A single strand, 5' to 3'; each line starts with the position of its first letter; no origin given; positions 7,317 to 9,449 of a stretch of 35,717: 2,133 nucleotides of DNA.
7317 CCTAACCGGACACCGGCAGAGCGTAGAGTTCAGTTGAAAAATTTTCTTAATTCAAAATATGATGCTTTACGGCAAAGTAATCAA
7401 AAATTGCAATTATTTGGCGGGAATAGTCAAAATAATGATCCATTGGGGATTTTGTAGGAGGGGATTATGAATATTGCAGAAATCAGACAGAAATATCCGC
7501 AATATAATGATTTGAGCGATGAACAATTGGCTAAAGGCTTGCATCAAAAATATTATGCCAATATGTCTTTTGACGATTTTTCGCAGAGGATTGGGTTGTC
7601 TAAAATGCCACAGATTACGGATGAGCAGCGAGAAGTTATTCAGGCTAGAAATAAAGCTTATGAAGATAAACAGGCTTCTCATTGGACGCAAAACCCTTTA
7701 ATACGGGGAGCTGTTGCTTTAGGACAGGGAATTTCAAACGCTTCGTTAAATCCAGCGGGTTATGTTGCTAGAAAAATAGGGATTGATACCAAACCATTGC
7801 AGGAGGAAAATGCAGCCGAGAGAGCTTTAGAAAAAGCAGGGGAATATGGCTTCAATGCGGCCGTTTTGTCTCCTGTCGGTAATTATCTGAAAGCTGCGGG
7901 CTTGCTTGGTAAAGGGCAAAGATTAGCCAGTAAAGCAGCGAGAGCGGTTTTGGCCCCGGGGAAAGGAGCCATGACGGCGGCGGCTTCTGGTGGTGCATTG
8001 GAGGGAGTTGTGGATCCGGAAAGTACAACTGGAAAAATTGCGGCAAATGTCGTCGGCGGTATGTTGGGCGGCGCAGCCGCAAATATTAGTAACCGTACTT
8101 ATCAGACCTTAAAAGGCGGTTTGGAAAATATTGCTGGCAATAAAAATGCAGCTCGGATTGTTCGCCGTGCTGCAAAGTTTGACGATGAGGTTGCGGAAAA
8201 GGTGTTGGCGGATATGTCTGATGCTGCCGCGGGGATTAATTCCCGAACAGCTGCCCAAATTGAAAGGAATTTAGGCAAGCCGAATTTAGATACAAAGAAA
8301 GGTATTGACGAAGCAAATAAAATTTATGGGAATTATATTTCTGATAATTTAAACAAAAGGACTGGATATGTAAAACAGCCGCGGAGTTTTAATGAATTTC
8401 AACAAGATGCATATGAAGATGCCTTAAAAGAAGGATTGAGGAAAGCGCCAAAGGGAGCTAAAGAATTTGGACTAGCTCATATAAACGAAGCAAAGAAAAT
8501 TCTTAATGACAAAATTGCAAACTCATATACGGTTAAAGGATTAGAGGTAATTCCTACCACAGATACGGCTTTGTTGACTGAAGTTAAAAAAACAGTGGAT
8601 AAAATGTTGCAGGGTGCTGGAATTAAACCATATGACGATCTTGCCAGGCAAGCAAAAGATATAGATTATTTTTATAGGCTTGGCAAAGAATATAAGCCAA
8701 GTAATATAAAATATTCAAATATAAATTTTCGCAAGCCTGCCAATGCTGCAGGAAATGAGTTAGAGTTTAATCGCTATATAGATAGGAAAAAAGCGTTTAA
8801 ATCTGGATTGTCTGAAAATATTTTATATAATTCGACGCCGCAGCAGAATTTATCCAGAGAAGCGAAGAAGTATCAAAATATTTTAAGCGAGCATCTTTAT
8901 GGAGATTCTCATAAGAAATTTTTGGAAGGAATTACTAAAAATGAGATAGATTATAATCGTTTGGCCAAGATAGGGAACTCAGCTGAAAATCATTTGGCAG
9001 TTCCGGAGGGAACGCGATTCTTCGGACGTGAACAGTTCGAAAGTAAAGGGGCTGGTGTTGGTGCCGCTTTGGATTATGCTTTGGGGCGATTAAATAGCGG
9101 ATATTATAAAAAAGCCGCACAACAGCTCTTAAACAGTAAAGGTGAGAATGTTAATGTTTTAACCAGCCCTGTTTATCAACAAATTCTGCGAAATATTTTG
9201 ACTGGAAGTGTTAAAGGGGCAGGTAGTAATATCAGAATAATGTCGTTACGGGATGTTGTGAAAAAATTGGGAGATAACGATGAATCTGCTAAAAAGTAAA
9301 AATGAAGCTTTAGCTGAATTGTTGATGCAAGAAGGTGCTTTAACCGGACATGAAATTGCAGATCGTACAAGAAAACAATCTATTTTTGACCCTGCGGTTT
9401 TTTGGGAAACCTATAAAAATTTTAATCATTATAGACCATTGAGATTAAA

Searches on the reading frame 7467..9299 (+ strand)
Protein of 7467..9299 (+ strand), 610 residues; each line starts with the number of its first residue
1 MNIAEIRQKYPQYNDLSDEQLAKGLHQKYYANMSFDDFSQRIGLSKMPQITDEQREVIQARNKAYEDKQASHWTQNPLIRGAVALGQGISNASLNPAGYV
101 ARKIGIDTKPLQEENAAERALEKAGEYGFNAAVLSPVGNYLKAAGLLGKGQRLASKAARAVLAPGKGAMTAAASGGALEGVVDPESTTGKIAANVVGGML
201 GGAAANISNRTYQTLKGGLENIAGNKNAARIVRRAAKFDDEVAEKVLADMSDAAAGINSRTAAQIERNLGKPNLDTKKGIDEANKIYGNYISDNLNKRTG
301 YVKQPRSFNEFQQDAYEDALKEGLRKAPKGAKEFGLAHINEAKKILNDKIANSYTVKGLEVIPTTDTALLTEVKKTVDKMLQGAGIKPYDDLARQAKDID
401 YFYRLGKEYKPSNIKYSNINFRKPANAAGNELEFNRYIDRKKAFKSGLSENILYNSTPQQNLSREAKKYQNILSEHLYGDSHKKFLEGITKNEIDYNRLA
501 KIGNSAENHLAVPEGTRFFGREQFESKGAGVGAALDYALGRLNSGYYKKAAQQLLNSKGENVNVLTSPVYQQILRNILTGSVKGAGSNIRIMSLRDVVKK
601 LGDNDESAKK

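Call 73: search_protein_families(library=phrogs, proteins=[window:7467-9299:+], max_evalue=0.00001)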
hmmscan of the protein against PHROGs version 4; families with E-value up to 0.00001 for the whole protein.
window:7467-9299:+ (610 aa): 1 family
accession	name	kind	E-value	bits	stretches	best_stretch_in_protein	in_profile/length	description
phrog_10691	-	unknown function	1.3e-09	36.1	1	2-83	5-86/3925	-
